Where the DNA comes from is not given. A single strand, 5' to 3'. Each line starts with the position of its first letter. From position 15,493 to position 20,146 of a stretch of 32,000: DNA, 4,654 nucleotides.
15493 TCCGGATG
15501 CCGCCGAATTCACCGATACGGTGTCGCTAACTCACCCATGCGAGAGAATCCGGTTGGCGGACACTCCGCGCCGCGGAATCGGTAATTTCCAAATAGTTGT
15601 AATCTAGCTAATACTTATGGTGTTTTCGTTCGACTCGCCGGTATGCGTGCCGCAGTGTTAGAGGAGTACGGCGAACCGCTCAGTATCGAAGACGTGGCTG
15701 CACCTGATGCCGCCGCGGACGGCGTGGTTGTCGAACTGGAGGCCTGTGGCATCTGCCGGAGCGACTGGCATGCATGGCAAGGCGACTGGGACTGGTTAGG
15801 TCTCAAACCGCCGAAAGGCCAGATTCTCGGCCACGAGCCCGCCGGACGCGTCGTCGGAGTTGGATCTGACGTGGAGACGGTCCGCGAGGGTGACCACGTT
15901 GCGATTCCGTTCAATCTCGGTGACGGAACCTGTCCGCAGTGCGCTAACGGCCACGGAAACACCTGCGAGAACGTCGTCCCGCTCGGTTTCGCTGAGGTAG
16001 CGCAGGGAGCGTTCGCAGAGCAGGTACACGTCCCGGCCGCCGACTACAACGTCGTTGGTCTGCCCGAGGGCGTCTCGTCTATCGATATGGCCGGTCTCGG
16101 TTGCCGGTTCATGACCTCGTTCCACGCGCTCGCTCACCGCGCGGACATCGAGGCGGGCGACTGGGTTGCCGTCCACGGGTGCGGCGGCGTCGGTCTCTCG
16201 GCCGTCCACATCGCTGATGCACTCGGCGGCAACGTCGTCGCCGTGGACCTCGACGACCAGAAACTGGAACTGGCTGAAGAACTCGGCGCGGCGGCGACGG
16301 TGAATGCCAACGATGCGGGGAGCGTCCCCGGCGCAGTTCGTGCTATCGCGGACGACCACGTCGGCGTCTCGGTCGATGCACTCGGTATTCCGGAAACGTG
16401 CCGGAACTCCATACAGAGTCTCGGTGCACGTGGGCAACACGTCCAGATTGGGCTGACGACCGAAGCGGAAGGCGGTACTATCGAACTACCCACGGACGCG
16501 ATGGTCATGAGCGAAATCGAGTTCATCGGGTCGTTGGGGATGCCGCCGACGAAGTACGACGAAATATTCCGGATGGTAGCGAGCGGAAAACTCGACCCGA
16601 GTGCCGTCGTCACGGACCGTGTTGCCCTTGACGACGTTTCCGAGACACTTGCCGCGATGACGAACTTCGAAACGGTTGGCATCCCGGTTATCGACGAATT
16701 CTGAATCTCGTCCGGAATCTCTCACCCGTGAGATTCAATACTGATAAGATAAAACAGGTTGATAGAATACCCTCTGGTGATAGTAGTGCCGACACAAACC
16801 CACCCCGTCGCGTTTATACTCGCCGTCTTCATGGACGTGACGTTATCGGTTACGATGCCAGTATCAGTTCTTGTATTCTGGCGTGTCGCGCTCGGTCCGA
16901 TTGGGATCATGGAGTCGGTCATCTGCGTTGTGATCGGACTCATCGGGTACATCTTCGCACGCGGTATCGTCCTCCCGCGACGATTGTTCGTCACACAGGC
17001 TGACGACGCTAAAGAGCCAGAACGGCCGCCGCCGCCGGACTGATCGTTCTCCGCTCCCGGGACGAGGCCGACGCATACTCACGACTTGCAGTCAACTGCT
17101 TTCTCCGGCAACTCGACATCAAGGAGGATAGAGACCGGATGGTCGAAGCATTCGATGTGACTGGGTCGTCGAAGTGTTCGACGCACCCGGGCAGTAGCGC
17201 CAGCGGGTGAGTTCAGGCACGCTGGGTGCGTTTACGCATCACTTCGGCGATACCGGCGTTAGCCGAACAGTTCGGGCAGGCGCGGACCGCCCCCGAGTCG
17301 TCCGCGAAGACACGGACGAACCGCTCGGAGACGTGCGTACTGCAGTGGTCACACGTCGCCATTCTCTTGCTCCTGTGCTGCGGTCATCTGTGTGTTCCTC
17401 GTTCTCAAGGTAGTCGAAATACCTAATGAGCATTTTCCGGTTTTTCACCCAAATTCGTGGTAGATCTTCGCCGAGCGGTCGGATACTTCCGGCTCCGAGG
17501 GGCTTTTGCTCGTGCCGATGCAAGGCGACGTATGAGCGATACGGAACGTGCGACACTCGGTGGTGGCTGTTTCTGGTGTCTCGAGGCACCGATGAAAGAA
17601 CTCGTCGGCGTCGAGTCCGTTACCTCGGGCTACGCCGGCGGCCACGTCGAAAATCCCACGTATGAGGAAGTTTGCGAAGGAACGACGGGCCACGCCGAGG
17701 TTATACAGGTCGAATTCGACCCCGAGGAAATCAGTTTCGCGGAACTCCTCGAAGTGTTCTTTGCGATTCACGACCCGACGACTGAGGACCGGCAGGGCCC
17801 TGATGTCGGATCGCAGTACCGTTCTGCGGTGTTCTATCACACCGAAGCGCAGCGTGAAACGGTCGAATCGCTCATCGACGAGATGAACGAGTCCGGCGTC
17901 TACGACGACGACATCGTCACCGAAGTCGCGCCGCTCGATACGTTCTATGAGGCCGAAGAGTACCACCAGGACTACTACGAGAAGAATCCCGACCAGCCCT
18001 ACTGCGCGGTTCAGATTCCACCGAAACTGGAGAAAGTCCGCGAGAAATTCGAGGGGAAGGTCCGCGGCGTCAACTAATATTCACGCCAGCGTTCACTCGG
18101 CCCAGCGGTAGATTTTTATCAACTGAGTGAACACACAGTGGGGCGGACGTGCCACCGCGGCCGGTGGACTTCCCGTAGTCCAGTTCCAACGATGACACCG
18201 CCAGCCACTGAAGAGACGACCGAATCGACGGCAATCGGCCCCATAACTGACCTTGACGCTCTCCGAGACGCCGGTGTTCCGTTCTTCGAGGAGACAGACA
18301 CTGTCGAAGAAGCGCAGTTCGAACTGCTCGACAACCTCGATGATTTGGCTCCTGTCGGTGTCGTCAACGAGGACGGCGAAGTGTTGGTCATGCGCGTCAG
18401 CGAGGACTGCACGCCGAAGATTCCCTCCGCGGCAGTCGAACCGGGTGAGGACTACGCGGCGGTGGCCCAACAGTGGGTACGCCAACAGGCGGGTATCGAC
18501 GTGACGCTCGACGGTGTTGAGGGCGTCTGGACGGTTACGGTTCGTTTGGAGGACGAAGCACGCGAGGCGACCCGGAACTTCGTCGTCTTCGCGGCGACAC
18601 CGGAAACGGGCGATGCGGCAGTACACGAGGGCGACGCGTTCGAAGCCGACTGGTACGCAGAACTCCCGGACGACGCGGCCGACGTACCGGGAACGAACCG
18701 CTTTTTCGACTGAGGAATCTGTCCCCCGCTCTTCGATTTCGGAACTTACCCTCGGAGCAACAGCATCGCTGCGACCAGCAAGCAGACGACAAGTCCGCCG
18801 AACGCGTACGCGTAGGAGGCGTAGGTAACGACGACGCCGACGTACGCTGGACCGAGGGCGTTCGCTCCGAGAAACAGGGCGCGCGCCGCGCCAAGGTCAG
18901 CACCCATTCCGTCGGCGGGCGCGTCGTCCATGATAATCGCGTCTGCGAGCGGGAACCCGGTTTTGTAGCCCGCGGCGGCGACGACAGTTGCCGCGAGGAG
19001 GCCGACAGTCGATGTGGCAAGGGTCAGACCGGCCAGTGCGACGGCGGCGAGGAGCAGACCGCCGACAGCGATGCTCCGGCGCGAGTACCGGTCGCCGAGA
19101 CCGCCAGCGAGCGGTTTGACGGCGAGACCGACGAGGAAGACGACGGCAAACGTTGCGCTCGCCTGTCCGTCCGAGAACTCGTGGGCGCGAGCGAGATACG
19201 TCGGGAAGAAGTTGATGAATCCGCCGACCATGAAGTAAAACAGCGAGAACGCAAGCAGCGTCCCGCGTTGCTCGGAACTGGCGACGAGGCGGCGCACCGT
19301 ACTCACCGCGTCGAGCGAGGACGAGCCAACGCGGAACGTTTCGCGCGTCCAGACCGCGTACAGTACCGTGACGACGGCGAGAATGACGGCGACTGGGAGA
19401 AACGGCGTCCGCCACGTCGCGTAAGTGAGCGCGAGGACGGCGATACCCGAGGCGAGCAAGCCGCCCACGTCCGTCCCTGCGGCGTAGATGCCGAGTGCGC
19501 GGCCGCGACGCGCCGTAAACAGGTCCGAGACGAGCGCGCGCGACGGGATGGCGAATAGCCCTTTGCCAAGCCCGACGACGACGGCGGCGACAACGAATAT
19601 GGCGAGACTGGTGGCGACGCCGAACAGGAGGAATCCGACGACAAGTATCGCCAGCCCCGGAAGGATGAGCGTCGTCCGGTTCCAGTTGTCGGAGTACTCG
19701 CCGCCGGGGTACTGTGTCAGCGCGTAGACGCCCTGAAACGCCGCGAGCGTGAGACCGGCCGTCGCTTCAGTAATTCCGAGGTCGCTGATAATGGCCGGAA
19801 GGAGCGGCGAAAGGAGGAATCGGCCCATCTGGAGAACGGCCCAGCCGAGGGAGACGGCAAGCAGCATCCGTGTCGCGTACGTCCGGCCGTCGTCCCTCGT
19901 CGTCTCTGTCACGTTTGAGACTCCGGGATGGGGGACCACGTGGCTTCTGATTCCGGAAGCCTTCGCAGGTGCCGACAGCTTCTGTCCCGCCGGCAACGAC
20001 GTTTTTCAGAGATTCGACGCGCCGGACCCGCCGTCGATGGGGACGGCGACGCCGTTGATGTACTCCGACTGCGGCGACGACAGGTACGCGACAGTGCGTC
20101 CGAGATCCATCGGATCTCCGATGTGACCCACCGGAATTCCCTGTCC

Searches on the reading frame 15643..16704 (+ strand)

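Call 90: search_protein_families(library=pfam, proteins=[window:15643-16704:+], max_evalue=0.00001)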
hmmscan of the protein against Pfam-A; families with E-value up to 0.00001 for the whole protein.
window:15643-16704:+ (353 aa): 2 families
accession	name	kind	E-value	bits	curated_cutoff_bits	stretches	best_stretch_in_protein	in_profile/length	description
PF08240.17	ADH_N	-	7.3e-24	84.5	23.5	1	26-140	3-102/104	Alcohol dehydrogenase GroES-like domain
PF00107.32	ADH_zinc_N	-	2.2e-22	79.8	31.8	1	182-313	1-128/129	Zinc-binding dehydrogenase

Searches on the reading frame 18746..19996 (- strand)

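Call 90: search_protein_families(library=pfam, proteins=[window:18746-19996:-], max_evalue=0.00001)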
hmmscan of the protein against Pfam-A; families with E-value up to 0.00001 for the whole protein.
window:18746-19996:- (416 aa): 2 families
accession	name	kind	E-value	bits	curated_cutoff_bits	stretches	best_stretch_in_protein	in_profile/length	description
PF07690.21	MFS_1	-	3.2e-45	155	33.4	2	50-267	3-228/347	Major Facilitator Superfamily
PF13347.12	MFS_2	-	4.1e-06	26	27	0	75-359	30-343/427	MFS/sugar transport protein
